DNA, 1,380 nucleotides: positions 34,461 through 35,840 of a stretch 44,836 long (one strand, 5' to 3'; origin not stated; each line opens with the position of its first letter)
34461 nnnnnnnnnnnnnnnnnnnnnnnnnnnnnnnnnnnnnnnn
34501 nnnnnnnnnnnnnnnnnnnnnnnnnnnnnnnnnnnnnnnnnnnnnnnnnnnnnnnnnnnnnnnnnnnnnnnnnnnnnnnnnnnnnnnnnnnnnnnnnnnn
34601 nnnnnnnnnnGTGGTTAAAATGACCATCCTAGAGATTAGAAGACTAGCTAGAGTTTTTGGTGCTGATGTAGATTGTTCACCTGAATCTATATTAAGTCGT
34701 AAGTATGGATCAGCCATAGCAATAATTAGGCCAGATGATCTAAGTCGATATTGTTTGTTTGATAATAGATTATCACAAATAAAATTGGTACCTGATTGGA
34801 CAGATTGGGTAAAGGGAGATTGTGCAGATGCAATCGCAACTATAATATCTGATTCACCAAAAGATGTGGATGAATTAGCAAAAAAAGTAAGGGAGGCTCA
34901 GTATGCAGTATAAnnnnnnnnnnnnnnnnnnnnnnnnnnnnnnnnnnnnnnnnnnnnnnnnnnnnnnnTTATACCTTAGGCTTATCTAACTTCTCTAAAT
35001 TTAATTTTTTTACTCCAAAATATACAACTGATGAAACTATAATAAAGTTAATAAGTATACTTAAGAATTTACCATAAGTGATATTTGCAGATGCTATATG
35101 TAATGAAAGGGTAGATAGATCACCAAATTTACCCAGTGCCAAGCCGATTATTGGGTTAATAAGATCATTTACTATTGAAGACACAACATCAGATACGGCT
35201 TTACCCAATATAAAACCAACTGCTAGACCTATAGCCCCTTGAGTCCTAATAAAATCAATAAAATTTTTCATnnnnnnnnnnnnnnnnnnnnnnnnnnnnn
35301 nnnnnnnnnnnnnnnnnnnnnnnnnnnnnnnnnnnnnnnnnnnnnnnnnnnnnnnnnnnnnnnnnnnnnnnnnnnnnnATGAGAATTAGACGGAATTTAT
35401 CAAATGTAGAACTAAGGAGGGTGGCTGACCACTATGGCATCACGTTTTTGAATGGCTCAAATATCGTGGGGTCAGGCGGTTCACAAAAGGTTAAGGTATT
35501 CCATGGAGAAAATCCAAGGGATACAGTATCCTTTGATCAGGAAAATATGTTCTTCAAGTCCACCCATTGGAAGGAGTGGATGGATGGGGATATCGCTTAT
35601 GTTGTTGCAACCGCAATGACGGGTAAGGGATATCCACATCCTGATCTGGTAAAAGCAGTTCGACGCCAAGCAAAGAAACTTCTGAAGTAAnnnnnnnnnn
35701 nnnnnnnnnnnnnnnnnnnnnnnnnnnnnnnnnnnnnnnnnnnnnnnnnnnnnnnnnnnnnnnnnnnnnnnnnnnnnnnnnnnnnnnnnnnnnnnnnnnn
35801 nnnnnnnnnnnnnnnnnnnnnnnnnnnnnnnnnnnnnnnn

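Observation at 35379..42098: Orphan sigma-70-family factor with paralogous small proteins and signal-peptide proteins: candidate regulated surface module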

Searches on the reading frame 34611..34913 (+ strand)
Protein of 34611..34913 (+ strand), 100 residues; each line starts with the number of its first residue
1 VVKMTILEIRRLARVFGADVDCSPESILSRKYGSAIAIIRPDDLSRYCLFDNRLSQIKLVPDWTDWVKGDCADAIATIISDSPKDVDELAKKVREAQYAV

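Call 6: search_protein_families(library=pfam, max_evalue=0.01, proteins=[window:34611-34913:+])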
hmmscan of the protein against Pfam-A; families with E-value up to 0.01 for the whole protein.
window:34611-34913:+ (100 aa): 0 families

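Call 8: search_protein_families(library=ncbifam, max_evalue=0.01, proteins=[window:34611-34913:+])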
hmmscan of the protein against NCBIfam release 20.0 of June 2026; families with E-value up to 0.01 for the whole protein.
window:34611-34913:+ (100 aa): 0 families

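Call 17: search_protein_families(library=phrogs, max_evalue=0.01, proteins=[window:34620-34913:+])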
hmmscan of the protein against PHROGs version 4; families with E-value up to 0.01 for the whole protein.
window:34620-34913:+ (97 aa): 0 families

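Call 18: search_protein_families(library=padloc, max_evalue=0.01, proteins=[window:34620-34913:+])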
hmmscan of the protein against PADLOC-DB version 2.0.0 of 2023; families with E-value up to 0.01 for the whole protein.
window:34620-34913:+ (97 aa): 0 families

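Call 91: search_protein_families(library=pfam, max_evalue=10, proteins=[window:34620-34913:+])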
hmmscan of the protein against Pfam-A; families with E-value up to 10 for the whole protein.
window:34620-34913:+ (97 aa): 0 families

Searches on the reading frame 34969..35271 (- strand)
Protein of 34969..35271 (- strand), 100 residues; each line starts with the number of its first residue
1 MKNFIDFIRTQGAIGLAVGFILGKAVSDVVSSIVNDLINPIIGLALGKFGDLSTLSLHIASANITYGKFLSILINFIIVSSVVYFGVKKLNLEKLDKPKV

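Call 6: search_protein_families(library=pfam, max_evalue=0.01, proteins=[window:34969-35271:-])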
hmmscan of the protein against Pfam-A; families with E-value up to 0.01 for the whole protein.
window:34969-35271:- (100 aa): 1 family
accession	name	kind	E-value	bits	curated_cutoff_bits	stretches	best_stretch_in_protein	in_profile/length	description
PF01741.23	MscL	-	1.6e-21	77.3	27.4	1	1-94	2-99/123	Large-conductance mechanosensitive channel, MscL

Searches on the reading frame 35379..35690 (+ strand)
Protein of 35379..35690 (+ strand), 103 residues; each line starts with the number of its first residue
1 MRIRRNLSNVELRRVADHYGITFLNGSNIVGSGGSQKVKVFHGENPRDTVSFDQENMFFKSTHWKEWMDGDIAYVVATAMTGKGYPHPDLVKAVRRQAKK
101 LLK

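Call 6: search_protein_families(library=pfam, max_evalue=0.01, proteins=[window:35379-35690:+])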
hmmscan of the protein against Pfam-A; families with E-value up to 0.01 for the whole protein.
window:35379-35690:+ (103 aa): 0 families

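Call 8: search_protein_families(library=ncbifam, max_evalue=0.01, proteins=[window:35379-35690:+])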
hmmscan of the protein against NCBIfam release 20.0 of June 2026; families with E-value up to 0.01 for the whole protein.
window:35379-35690:+ (103 aa): 0 families

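Call 17: search_protein_families(library=phrogs, max_evalue=0.01, proteins=[window:35379-35690:+])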
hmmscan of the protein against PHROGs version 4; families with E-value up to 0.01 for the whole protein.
window:35379-35690:+ (103 aa): 0 families

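Call 18: search_protein_families(library=padloc, max_evalue=0.01, proteins=[window:35379-35690:+])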
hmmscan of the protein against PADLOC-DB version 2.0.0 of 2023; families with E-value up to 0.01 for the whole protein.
window:35379-35690:+ (103 aa): 0 families

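Call 23: find_homologous_proteins(query=window:35379-35690:+, max_evalue=0.001)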
Query window:35379-35690:+ (103 aa): 4 proteins with E <= 0.001 among 5 candidates.
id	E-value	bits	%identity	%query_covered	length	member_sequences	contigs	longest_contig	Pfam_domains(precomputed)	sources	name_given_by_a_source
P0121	2.4e-61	222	96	100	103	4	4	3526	-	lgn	-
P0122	1.2e-53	197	85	100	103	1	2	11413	-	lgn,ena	-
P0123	2.4e-51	190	80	100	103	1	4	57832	-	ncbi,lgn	-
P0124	1.2e-50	187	81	100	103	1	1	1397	-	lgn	-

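Call 37: search_protein_representatives(alignment_id=A2)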
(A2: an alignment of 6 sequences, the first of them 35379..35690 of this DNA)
Query: 6 sequences, 103 profile positions. Proteins with E-value up to 0.001 (for the whole library): 5; up to 1e-10: 2; up to 1e-30: 2. The best 5 are listed.
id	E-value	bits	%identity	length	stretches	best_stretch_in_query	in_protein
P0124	5.8e-52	190.4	-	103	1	1-103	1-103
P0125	1.2e-34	134.8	-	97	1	7-101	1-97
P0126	2.9e-09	53.2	-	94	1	8-100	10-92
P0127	6.1e-07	45.8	-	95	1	42-101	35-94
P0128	3.4e-04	37.0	-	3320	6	14-52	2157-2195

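Call 38: predict_structure(alignment_id=A2)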
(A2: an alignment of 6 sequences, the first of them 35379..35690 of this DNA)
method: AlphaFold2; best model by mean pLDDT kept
length: 103 residues; sequences in the alignment: 6
mean_pLDDT: 58.8   pTM: 0.50
mean pLDDT of the five models: 58.8, 56.2, 49.7, 48.5, 45.5
residues with pLDDT >= 90: 0; 70-90: 10; 50-70: 72; < 50: 21
segments of 3 or more residues with pLDDT < 50: 24-35, 101-103
pLDDT, mean of each block of 10 residues (from residue 1): 57 65 45 49 56 61 53 68 70 66 47
secondary structure, 60 per line:
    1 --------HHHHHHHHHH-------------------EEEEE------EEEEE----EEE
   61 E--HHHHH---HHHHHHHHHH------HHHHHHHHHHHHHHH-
elements in order: H9-18 E38-42 E49-53 E58-61 H64-68 H72-81 H88-102

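Call 40: find_encoding_contigs(protein=P0126, flank=8000, max_places=3)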
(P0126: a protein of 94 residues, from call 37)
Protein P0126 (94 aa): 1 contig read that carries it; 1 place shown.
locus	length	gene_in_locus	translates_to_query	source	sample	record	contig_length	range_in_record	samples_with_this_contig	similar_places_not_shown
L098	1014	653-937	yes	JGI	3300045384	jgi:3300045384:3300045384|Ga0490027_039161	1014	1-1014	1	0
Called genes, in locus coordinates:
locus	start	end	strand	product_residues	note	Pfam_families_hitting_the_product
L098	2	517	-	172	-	?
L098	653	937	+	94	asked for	-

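Call 41: find_encoding_contigs(protein=P0127, flank=10000, max_places=4)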
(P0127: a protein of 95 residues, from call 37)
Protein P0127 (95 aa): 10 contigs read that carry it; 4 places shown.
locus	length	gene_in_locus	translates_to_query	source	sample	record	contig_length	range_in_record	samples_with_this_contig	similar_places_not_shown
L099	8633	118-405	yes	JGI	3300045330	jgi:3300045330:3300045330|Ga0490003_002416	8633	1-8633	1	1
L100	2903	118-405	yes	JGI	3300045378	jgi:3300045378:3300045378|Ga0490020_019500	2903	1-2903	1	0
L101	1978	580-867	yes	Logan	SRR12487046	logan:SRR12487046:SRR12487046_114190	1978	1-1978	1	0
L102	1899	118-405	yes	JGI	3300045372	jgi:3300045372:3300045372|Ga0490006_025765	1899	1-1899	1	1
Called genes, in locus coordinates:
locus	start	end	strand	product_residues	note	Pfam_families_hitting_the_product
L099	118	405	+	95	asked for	-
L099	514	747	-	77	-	-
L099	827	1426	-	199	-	PF06941:NT5C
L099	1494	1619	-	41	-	-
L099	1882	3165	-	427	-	PF08245:Mur_ligase_M, PF02875:Mur_ligase_C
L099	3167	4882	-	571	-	PF03717:PBP_dimer, PF00905:Transpeptidase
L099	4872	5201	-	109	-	-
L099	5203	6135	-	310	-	PF01795:Methyltransf_5, PF13847:Methyltransf_31 (faint)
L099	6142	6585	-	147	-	PF02381:MraZ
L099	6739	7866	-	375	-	PF01906:YbjQ_1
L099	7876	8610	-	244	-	PF00152:tRNA-synt_2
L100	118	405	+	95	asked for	-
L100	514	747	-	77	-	-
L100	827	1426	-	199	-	PF06941:NT5C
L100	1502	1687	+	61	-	-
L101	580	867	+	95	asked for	-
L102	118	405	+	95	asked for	-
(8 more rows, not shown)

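Call 44: find_related_loci(query=A1, collection=viral_contigs, flank=8000)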
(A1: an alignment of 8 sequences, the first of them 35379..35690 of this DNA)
Query A1 (103 aa) in viral_contigs; peptide patterns used: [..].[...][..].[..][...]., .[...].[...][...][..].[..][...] (x = any residue, [..] = any of these).
71 stretches matched a pattern, but none encodes a relative of the query by tblastn (E <= 1e-3).

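Call 80: search_protein_families(library=pfam, max_evalue=0.001, proteins=[P0128, P0126, P0127])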
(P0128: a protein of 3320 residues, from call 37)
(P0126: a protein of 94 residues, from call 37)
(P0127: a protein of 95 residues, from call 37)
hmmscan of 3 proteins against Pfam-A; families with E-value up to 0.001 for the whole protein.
P0128 (3320 aa): 7 families
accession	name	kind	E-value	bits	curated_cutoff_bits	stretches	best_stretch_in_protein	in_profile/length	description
PF18861.7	PTP_tm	-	0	1429.8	26.3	14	1260-1383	3-124/126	TM proximal of protein tyrosine phosphatase, receptor type J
PF00102.32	Y_phosphatase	-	7.8e-70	235.6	20.9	1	3043-3274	1-233/234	Protein-tyrosine phosphatase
PF23144.1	Fn3_PTPRU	-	1.7e-58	197.5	24.7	3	1591-1708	17-135/145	Receptor-type tyrosine-protein phosphatase U Fn3 domain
PF22902.2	NOMO1-like_9th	-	7.4e-13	48.5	27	0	2343-2377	19-53/75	BOS complex subunit NOMO1-like, beta sandwich domain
PF21386.2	IntS11_C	-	2.8e-12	47.3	27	0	151-183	15-47/92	Integrator IntS11, C-terminal domain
PF05970.20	PIF1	-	9e-08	32.4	25.9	0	1822-1870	46-95/223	PIF1-like helicase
PF10869.13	DUF2666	-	0.00022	22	23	0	2664-2730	65-130/135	Domain of unknown function (DUF2666)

P0126 (94 aa): 0 families

P0127 (95 aa): 0 families

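Call 83: fold_search(model_id=the predicted structure, library=pdb)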
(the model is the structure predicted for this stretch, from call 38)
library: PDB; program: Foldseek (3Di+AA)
matches with E <= 10: 390; with E <= 0.001: 0
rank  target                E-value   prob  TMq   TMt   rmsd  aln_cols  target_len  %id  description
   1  2wfb                  1.3e+00  0.05  0.18  0.16  11.4        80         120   11  High resolution structure of the apo form of the orange protein (ORP) from Desulfovibrio gigas (released 2010-05-26)
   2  3jts_A                2.3e+00  0.01  0.15  0.07  14.4       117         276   10  GY9-Mamu-A*02-hb2m (released 2010-09-15)
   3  6wl4_A                2.4e+00  0.01  0.18  0.12  15.2       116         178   15  preTCRbeta-pMHC complex crystal structure (released 2020-12-23)
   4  3aro                  2.7e+00  0.04  0.24  0.06  11.4        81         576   10  Crystal Structure Analysis of Chitinase A from Vibrio harveyi with novel inhibitors - apo structure (released 2011-04-20)
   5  4cvx_A                2.7e+00  0.03  0.21  0.09   9.6        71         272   18  COMPLEX OF A B2 CHICKEN MHC CLASS I MOLECULE AND A 9MER CHICKEN PEPTIDE (released 2015-05-06)
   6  9e78_0                2.9e+00  0.02  0.18  0.08  16.7        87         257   10  48-nm repeat of the Leishmania tarentolae doublet microtubule (released 2025-03-12)
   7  8fhu_D                2.9e+00  0.01  0.19  0.10  13.3       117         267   10  Structure of Pyruvate dehydrogenase phosphatase regulatory subunit epitope presented by H2-Dd (released 2023-06-28)
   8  1ucj_A                3.1e+00  0.06  0.19  0.21  11.3        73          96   12  Mutants of RNase Sa (released 2003-09-09)
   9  3arp                  3.1e+00  0.04  0.24  0.06  11.3        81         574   11  Crystal Structure Analysis of Chitinase A from Vibrio harveyi with novel inhibitors - complex structure with DEQUALINIUM (released 2011-04-20)
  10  5wer_D                3.1e+00  0.01  0.20  0.10  15.1       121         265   12  Crystal Structure of TAPBPR and H2-Dd complex (released 2017-10-18)
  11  9d72_A                3.1e+00  0.01  0.17  0.08  15.2       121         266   14  CryoEM structure of anti-MHC-I Fab M1/42 complex with H2-Dd (released 2026-02-04)
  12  8rnu_A                3.3e+00  0.09  0.24  0.23   7.2        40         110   12  CryoEM structure of recombinant human Bri2 BRICHOS oligomers (released 2024-06-19)
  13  3tid_A                3.3e+00  0.01  0.16  0.08  15.4       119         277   14  Crystal structure of the LCMV derived peptide GP34 in complex with the murine mhc class I H-2 Kb (released 2012-08-22)
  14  6wl2_A                3.6e+00  0.04  0.25  0.16  10.5        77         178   12  preTCRbeta-pMHC complex crystal structure (released 2020-12-23)
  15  5zdm                  3.6e+00  0.04  0.23  0.13  11.8        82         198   11  The ligand-free structure of FomD (released 2018-07-25)
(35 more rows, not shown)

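Call 91: search_protein_families(library=pfam, max_evalue=10, proteins=[window:35379-35690:+, P0126, P0127])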
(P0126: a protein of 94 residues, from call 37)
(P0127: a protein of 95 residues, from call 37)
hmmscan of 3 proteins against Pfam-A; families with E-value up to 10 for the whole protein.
window:35379-35690:+ (103 aa): 1 family
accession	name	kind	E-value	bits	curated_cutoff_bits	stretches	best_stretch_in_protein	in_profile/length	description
PF00202.27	Aminotran_3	-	0.16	11.1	30.5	1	77-101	35-59/403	Aminotransferase class-III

P0126 (94 aa): 0 families

P0127 (95 aa): 0 families
